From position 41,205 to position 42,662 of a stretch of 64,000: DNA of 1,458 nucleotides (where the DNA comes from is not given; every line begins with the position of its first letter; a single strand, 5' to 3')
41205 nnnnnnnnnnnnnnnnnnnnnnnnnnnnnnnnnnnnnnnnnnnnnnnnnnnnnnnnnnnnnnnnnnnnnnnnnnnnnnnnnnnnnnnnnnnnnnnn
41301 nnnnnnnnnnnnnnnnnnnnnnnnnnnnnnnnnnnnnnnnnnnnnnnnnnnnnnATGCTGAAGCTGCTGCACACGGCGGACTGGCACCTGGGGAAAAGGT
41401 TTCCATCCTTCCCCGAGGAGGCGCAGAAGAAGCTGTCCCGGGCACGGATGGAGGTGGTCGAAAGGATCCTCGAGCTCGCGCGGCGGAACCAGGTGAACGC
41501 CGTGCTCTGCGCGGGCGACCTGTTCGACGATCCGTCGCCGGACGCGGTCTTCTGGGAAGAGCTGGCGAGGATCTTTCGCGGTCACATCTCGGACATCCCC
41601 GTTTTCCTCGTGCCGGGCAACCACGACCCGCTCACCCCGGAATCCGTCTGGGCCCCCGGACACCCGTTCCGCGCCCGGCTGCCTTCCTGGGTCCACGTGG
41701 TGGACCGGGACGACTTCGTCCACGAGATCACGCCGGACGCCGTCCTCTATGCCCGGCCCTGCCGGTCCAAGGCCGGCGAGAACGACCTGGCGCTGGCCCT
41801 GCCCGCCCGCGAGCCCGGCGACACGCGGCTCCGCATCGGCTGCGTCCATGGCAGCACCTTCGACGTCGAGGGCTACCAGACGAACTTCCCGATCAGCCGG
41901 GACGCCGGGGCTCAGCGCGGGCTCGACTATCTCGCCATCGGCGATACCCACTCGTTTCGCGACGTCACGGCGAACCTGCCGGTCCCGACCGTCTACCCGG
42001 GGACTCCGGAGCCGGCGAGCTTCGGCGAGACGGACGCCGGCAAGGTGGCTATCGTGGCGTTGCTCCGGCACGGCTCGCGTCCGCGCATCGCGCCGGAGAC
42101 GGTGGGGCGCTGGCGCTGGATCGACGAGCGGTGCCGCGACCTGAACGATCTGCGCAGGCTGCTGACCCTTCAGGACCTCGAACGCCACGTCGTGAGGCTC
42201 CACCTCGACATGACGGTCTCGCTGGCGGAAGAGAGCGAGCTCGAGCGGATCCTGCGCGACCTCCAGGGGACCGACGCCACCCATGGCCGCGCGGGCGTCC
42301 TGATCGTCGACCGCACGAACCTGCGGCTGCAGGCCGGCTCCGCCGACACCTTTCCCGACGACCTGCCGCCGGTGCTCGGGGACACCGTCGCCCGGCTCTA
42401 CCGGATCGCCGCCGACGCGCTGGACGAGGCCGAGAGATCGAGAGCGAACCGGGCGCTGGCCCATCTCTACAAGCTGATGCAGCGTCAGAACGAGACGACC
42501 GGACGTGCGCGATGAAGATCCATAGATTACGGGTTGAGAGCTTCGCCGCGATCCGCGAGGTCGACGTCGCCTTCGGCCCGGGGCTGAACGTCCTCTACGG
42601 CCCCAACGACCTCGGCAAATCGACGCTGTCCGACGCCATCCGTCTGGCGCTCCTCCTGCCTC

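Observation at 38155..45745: Translationally coupled SNF2 helicase + Mre11/SbcD-like nuclease + Rad50/SbcC-like ATPase operon: candidate undescribed DNA-targeting (defence?) system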

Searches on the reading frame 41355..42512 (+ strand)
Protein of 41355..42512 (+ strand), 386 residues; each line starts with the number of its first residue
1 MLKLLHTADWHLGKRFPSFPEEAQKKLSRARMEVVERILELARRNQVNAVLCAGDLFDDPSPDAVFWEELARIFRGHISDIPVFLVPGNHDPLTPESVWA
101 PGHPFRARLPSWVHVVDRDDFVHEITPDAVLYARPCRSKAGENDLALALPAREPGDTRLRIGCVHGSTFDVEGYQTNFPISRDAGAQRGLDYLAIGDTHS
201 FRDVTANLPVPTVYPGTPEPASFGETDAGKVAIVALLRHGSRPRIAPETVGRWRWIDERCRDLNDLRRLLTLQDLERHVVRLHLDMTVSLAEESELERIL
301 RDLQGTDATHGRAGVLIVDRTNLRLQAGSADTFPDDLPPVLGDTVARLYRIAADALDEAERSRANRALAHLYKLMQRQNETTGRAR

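Call 7: search_protein_families(library=pfam, proteins=[window:41355-42512:+], max_evalue=0.01)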
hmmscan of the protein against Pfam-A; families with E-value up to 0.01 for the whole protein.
window:41355-42512:+ (386 aa): 2 families
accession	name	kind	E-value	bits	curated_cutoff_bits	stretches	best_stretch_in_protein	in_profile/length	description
PF00149.33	Metallophos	-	2e-14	54.9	21.5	1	2-200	1-190/191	Calcineurin-like phosphoesterase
PF12850.12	Metallophos_2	-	4.6e-07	30.4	27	1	4-233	3-148/154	Calcineurin-like phosphoesterase superfamily domain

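Call 8: search_protein_families(library=padloc, proteins=[window:41355-42512:+], max_evalue=0.01)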
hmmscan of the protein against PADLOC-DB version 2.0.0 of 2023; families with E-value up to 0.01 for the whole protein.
window:41355-42512:+ (386 aa): 1 family
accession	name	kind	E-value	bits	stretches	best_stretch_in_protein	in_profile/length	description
PDLC00736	Effector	-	0.0017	15.4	1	27-91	20-85/561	Endonuclease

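Call 9: search_protein_families(library=ncbifam, proteins=[window:41355-42512:+], max_evalue=0.01)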
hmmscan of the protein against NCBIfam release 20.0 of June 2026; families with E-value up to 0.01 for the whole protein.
window:41355-42512:+ (386 aa): 10 families
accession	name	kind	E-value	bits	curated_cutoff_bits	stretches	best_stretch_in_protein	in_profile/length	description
TIGR00619.1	sbcd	subfamily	9.9e-20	71.4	77.65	1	2-92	1-87/252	exonuclease subunit SbcD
NF008206.2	PRK10966.1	equivalog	1.3e-13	50.8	450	1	2-92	1-86/380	exonuclease subunit SbcD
TIGR04123.1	P_estr_lig_assc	hypoth_equivalog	3.8e-09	36.2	150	1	4-96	23-116/207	ligase-associated DNA damage response endonuclease PdeM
NF041031.1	Mre11_Sulfo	equivalog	4e-08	32.9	500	1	4-200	2-191/374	DNA double-strand break repair protein Mre11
NF041030.1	Mre11_Halo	equivalog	9e-08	31.6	550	1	1-92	1-88/361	DNA double-strand break repair protein Mre11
NF041754.1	sbcd_Bac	equivalog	2.5e-07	30.3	750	1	3-91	2-86/390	exonuclease subunit SbcD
NF041753.2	sbcd_Staph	equivalog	4.6e-06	25.7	480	1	2-91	1-86/375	exonuclease subunit SbcD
NF041029.1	Mre11_Pyroc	equivalog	5.4e-06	25.5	600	1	2-91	1-86/438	DNA double-strand break repair protein Mre11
TIGR00024.1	SbcD_rel_arch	hypoth_equivalog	0.00066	19.5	115.2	1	8-95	21-103/224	putative phosphoesterase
TIGR00583.1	mre11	equivalog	0.002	17.2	434.6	0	3-63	5-59/405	DNA repair protein (mre11)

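Call 29: search_solved_structures(query=window:41355-42512:+, max_evalue=0.01, show_alignments=2)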
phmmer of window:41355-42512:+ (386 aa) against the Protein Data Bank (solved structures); distinct sequences matched with E-value up to 0.01: 18.
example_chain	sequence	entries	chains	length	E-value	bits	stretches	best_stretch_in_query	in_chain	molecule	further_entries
4o24_A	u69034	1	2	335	2.1e-14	56.7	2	2-91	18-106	Exonuclease, putative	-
2q8u_A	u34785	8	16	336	2.1e-14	56.7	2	2-91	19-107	Exonuclease, putative | Nuclease SbcCD subunit D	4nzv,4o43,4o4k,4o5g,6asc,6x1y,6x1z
3qg5_C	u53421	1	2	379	6.1e-14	55.2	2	2-91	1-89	Mre11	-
3thn_A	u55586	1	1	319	4.3e-13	52.4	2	2-91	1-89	Exonuclease, putative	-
3tho_B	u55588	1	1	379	7.1e-13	51.7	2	2-91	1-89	Exonuclease, putative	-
6s6v_A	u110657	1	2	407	2e-09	40.4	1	3-93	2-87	Nuclease SbcCD subunit D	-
4lty_C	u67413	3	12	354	2.1e-09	40.3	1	2-93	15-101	Exonuclease subunit SbcD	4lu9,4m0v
7yzo_A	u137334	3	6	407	1e-08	38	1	3-65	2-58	Nuclease SbcCD subunit D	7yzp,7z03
6s85_A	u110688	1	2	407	1.2e-08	37.8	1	3-64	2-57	Nuclease SbcCD subunit D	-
7dog_A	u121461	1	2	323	1.4e-06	30.9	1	1-92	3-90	Nuclease SbcCD subunit D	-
1ii7_A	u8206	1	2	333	2.3e-06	30.3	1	3-92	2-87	Mre11 nuclease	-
3dsc_A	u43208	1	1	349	2.7e-06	30.1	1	3-92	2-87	DNA double-strand break repair protein mre11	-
4hd0_A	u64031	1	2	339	8e-06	28.5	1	2-92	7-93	DNA double-strand break repair protein Mre11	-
3dsd_A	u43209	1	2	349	4.3e-05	26.1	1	3-92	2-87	DNA double-strand break repair protein mre11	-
1s8e_A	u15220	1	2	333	0.00027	23.5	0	3-89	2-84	exonuclease putative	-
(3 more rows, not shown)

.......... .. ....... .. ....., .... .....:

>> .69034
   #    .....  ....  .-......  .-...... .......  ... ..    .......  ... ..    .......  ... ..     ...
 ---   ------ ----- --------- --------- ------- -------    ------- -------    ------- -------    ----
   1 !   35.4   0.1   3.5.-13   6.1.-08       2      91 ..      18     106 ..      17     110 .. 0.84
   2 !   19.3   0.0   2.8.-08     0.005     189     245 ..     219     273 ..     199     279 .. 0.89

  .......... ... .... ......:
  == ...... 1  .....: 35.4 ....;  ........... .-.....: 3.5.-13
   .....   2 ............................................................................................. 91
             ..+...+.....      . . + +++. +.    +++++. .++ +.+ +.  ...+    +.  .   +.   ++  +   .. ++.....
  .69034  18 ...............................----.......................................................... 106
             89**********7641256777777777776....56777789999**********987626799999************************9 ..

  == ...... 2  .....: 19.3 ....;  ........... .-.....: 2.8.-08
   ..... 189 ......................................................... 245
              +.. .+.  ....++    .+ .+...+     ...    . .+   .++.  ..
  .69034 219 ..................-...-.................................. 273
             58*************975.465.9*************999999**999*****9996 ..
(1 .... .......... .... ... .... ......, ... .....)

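Call 31: find_homologous_proteins(query=window:41355-42512:+, max_evalue=0.00001)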
Query window:41355-42512:+ (386 aa): 1966 proteins with E <= 0.00001 among 8000 candidates; the best 120 are listed.
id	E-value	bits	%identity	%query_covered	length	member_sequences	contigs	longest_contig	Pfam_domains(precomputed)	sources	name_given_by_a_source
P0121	3.8e-260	881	100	100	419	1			PF12850.13,PF00149.34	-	-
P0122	4.7e-216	735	84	100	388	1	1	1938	PF00149.34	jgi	jgi:DNA repair exonuclease SbcCD nuclease subunit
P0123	1.1e-212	724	82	100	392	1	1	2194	PF00149.34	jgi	jgi:DNA repair exonuclease SbcCD nuclease subunit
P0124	3.1e-208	710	80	100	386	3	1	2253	PF00149.34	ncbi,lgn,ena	-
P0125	4.1e-208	709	81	100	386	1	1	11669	PF12850.13,PF00149.34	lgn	-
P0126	9.8e-208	708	80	100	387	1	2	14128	PF12850.13,PF00149.34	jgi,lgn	-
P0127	1.8e-207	707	79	100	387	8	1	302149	PF00149.34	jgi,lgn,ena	-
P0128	2.2e-204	697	78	100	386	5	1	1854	PF12850.13,PF00149.34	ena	-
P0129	8.3e-203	692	78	100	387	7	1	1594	PF12850.13,PF00149.34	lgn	-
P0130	9.9e-203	692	78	100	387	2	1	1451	PF12850.13,PF00149.34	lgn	-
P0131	1.9e-202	691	78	99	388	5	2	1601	PF12850.13,PF00149.34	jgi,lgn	-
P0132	2.4e-202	690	77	100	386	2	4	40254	PF00149.34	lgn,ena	-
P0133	2.8e-202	690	78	100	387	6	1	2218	PF12850.13,PF00149.34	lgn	-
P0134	4.2e-202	690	78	100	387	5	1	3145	PF12850.13,PF00149.34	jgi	jgi:DNA repair exonuclease SbcCD nuclease subunit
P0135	2.6e-201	687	77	100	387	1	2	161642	PF12850.13,PF00149.34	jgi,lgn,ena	jgi:DNA repair exonuclease SbcCD nuclease subunit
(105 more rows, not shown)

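Call 32: search_dna_similar(query=window:41355-42512:+, collection=plasmids, mode=protein, max_rows=25)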
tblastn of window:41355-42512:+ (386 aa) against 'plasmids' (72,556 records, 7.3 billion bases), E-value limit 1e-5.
Records with a match: 289; places in all: 291; records where one place covers at least 80% of the query: 4.
Best place of each record, by identity: <60% 289.
By first word of the organism name: Rhizobium 80; Pseudosulfitobacter 46; Sphingobium 19; Phaeobacter 13; Burkholderia 10; Bradyrhizobium 9; Vibrio 6; Paracoccus 5; Sphingomonas 5; Thioclava 5; and 57 more.
By predicted mobility (MOB-suite, as given by PLSDB): non-mobilizable 158; conjugative 108; mobilizable 23.
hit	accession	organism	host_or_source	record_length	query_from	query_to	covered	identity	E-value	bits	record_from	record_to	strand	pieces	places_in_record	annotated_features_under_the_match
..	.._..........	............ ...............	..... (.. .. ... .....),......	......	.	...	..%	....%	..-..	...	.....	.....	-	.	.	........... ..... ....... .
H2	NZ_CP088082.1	Ideonella dechloratans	Cell culture,Activated sludge, ...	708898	3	361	93%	31.2%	1e-25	116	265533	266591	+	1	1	DNA repair exonuclease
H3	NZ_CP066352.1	Bradyrhizobium japonicum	Glycine max,DNA isolated from pure ...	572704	1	372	96%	30.0%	4e-29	126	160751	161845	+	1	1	DNA repair exonuclease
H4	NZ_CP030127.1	Indioceanicola profundi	sediment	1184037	2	335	87%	28.7%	9e-8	62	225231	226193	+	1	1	none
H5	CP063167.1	Variovorax paradoxus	-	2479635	1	255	66%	36.7%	7e-31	132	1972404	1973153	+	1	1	DNA repair exonuclease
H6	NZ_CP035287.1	Paracoccus versutus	whole organism,soil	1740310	2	256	66%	34.1%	7e-29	125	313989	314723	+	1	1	none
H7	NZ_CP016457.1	Sphingobium sp. RAC03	Microbial isolate,Algal phycosphere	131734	2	256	66%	34.1%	8e-25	114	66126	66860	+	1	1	DNA repair exonuclease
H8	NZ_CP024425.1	Paracoccus yeei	Homo sapiens,single cell,skin swab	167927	1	255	66%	34.0%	5e-19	97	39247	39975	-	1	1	metallophosphoesterase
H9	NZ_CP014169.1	Sphingomonas panacis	Panax ginseng,bacterial cell,Panax ...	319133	2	256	66%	33.7%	7e-25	114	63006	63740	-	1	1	DNA repair exonuclease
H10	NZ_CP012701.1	Sphingopyxis macrogoltabida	whole organism,activated sludge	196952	1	256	66%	33.3%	5e-24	111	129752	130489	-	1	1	DNA repair exonuclease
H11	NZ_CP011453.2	Croceibacterium atlanticum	cell culture,North Atlantic Rise ...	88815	1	256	66%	33.2%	1e-21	104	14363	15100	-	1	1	DNA repair exonuclease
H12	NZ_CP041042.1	Paracoccus sp. AK26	pure culture,Hexachlorocyclohexane ...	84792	1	255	66%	33.2%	8e-24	110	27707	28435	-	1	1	DNA repair exonuclease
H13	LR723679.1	arsenite-oxidising bacterium NT-25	moist arsenopyrite (FeAsS)-containing ...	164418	1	254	66%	32.9%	3e-23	108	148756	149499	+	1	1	DNA repair exonuclease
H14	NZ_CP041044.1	Paracoccus sp. AK26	pure culture,Hexachlorocyclohexane ...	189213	1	255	66%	32.8%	9e-24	110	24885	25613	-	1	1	DNA repair exonuclease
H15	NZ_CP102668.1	Sphingobium sp. JS3065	whole organism,chemical plant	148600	2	256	66%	32.7%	3e-23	108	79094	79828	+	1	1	DNA repair exonuclease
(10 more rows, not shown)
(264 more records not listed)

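Call 33: search_dna_similar(query=window:41355-42512:+, collection=phages, mode=protein, max_rows=15)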
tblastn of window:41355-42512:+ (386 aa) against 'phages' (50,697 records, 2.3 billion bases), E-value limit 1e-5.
Records with a match: 17; places in all: 17; records where one place covers at least 80% of the query: 0.
Best place of each record, by identity: <60% 17.
By first word of the organism name: Listeria 7; Bacteriophage 6; Enterococcus 2; Escherichia 1; Staphylococcus 1.
By host as written in the record: Listeria monocytogenes 7; - 6; Enterococcus faecalis 2; Escherichia coli O157:H7 ATCC 43895 1; Staphylococcus aureus 1.
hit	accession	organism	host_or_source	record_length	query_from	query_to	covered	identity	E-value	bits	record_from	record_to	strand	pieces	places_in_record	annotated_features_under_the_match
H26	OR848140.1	Listeria phage LM 4-14-1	Listeria monocytogenes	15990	1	255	66%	28.5%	9e-16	85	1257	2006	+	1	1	record has no annotation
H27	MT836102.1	Bacteriophage sp.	human fecal samples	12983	1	225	58%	30.9%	1e-13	79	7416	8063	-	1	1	record has no annotation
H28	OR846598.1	Enterococcus phage Efs 1-1-1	Enterococcus faecalis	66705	2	255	66%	26.5%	1e-11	72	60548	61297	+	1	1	record has no annotation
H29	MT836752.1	Bacteriophage sp.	human fecal samples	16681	2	241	62%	27.9%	5e-7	58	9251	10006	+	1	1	record has no annotation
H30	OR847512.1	Listeria phage LM 4-11-1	Listeria monocytogenes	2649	38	255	56%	28.6%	2e-9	65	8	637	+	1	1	record has no annotation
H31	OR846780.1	Listeria phage LM 4-11-1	Listeria monocytogenes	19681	2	236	61%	26.1%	2e-11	72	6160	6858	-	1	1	record has no annotation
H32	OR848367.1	Listeria phage LM 4-14-1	Listeria monocytogenes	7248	2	236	61%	25.2%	4e-11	71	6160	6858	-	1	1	record has no annotation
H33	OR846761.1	Listeria phage LM 4-11-1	Listeria monocytogenes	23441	2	236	61%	25.2%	4e-11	71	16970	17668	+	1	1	record has no annotation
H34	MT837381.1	Bacteriophage sp.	human fecal samples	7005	2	241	62%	23.8%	4e-7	58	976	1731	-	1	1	record has no annotation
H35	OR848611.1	Listeria phage LM 4-14-1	Listeria monocytogenes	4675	2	105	27%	34.6%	5e-8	61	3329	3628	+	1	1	record has no annotation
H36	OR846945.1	Listeria phage LM 4-11-1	Listeria monocytogenes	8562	2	105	27%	34.6%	6e-8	61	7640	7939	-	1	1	record has no annotation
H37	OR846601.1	Enterococcus phage Efs 1-1-1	Enterococcus faecalis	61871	2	94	24%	36.7%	2e-8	62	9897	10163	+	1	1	record has no annotation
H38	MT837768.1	Bacteriophage sp.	human fecal samples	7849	2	91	23%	37.1%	1e-6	56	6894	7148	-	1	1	record has no annotation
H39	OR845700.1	Escherichia phage ECO95 1-6-1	Escherichia coli O157:H7 ATCC 43895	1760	1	93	24%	34.7%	4e-7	57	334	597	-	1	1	record has no annotation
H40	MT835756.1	Bacteriophage sp.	human fecal samples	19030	2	91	23%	35.8%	8e-6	54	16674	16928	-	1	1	record has no annotation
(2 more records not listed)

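Call 34: get_annotated_region(hit=H3, flank=9000)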
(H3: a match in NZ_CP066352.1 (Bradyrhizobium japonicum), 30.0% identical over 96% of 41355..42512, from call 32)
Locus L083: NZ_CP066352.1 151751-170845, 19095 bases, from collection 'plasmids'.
description: Bradyrhizobium japonicum strain S06B-BJ plasmid p1S06B, complete sequence
organism: Bradyrhizobium japonicum (NCBI taxid 375)
taxonomy: Bacteria; Pseudomonadota; Alphaproteobacteria; Hyphomicrobiales; Nitrobacteraceae; Bradyrhizobium; Bradyrhizobium japonicum
host: -; source: Glycine max,DNA isolated from pure culture,root nodules; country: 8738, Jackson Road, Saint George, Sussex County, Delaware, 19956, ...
typing (MOB-suite, as given by PLSDB): conjugative; replicon rep_cluster_506; relaxase MOBP; mating-pair formation MPF_T
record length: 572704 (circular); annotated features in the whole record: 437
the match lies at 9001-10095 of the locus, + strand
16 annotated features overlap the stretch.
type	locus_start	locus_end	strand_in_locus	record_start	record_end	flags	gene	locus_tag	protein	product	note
CDS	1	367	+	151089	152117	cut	-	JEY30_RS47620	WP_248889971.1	hypothetical protein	-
CDS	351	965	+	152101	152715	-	dcd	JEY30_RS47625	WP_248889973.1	dCTP deaminase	GO:0009394 - 2'-deoxyribonucleotide metabolic process [Evidence IEA]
CDS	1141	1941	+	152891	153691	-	-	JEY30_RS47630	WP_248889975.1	DNA-binding response regulator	-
CDS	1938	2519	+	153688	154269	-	-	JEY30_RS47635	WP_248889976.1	hypothetical protein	-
CDS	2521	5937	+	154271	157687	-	-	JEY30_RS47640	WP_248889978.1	ATP-dependent helicase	-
CDS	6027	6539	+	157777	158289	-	-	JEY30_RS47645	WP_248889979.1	hypothetical protein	-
CDS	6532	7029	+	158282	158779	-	-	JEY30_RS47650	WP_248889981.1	hypothetical protein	-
CDS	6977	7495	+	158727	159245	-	-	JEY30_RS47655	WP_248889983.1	hypothetical protein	-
CDS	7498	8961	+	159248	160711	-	-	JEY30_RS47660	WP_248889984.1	hypothetical protein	-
CDS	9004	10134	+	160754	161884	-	-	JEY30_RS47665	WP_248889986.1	DNA repair exonuclease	-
CDS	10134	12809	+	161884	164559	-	-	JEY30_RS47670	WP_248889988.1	AAA family ATPase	-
CDS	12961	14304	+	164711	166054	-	-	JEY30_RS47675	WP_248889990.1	hypothetical protein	-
CDS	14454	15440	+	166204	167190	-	-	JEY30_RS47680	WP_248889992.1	hypothetical protein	-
CDS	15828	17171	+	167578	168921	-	-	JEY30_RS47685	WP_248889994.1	hypothetical protein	-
CDS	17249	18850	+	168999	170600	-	-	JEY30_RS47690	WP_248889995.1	hypothetical protein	-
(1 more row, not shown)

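Call 35: get_annotated_region(hit=H2, flank=9000)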
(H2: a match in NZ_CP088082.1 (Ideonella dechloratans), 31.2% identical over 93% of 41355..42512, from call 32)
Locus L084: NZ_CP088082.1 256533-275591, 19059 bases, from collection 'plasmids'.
description: Ideonella dechloratans strain CCUG 30977 plasmid unnamed1, complete sequence
organism: Ideonella dechloratans (NCBI taxid 36863)
taxonomy: Bacteria; Pseudomonadota; Betaproteobacteria; Burkholderiales; Sphaerotilaceae; Ideonella; Ideonella dechloratans
host: -; source: Cell culture,Activated sludge, wastewater treatment plant; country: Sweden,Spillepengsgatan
typing (MOB-suite, as given by PLSDB): non-mobilizable
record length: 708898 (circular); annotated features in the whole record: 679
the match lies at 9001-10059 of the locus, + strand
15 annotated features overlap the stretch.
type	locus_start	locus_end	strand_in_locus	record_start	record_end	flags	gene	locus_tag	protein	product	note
CDS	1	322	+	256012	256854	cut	-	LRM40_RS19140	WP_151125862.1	sterol desaturase family protein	GO:0006629 - lipid metabolic process [Evidence IEA]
CDS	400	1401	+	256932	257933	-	-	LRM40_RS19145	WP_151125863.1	hypothetical protein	-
CDS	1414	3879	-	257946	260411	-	-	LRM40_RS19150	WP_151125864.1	cation-translocating P-type ATPase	-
CDS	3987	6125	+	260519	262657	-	-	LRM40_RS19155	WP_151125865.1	bifunctional diguanylate cyclase/phosphodiesterase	-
CDS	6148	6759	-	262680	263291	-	-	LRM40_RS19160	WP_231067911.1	general secretion pathway protein GspB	-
CDS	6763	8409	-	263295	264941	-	-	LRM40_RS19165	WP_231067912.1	AAA family ATPase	-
CDS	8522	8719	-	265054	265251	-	-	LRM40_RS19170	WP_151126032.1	hypothetical protein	-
CDS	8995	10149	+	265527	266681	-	-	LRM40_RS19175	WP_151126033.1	DNA repair exonuclease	-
CDS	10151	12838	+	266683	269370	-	-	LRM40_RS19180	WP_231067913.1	ATP-binding protein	GO:0006302 - double-strand break repair [Evidence IEA]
CDS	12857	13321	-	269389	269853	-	-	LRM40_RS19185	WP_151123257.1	Rrf2 family transcriptional regulator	-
CDS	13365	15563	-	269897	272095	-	-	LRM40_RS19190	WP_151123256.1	TonB-dependent receptor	GO:0015891 - siderophore transport [Evidence IEA]; GO:0055085 - transmembrane transport [Evidence IEA]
CDS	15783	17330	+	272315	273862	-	-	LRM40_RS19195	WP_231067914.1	methyl-accepting chemotaxis protein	GO:0007165 - signal transduction [Evidence IEA]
CDS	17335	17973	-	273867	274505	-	-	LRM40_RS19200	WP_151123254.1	NAD(P)H-dependent oxidoreductase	-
CDS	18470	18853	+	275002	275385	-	-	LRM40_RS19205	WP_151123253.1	hypothetical protein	-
CDS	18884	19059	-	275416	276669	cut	-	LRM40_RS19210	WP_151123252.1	hypothetical protein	-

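Call 36: get_annotated_region(hit=H7, flank=9000)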
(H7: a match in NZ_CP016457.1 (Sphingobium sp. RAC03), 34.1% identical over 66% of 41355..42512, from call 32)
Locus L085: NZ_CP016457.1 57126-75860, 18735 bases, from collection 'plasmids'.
description: Sphingobium sp. RAC03 plasmid pBSY17_2, complete sequence
organism: Sphingobium sp. RAC03 (NCBI taxid 1843368)
taxonomy: Bacteria; Pseudomonadota; Alphaproteobacteria; Sphingomonadales; Sphingomonadaceae; Sphingobium; Sphingobium sp. RAC03
host: -; source: Microbial isolate,Algal phycosphere; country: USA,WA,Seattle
typing (MOB-suite, as given by PLSDB): conjugative; relaxase MOBF; mating-pair formation MPF_F
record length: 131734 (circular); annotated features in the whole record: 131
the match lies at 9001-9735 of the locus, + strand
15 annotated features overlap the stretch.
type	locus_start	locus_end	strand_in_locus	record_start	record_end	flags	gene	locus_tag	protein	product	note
CDS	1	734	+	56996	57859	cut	-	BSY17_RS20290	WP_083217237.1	quinoprotein relay system zinc metallohydrolase 1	-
CDS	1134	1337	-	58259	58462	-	-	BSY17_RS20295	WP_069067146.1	hypothetical protein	-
CDS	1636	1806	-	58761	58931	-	-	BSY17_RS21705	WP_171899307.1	hypothetical protein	-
CDS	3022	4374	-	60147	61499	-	-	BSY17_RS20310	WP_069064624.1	IS1380 family transposase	-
CDS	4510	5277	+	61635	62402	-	-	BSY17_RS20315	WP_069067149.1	acyl-CoA thioesterase domain-containing protein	-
CDS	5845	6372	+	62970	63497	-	-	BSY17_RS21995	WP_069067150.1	hypothetical protein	-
CDS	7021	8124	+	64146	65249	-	-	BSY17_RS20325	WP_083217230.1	type IV toxin-antitoxin system AbiEi family antitoxin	-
CDS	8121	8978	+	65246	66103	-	-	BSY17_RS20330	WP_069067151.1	nucleotidyl transferase AbiEii/AbiGii toxin family protein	-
CDS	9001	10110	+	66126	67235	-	-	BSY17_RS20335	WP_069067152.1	DNA repair exonuclease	-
CDS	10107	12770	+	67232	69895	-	-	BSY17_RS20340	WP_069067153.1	hypothetical protein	-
CDS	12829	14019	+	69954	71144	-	-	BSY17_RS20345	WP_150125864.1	hypothetical protein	-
CDS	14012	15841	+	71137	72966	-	-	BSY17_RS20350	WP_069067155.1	ATP-binding protein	-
CDS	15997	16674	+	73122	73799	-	-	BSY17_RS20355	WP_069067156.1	VWA domain-containing protein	-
CDS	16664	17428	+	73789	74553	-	-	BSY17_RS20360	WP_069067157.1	PP2C family serine/threonine-protein phosphatase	-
CDS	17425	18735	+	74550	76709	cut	-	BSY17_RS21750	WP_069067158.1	topoisomerase DNA-binding C4 zinc finger domain-containing protein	GO:0006265 - DNA topological change [Evidence IEA]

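Call 74: find_related_loci(query=window:41355-42512:+, collection=viral_contigs, flank=10000)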
Query window:41355-42512:+ (386 aa) in viral_contigs; peptide patterns used: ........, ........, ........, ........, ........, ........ (x = any residue, [..] = any of these).
1 stretches matched a pattern, but none encodes a relative of the query by tblastn (E <= 1e-3).
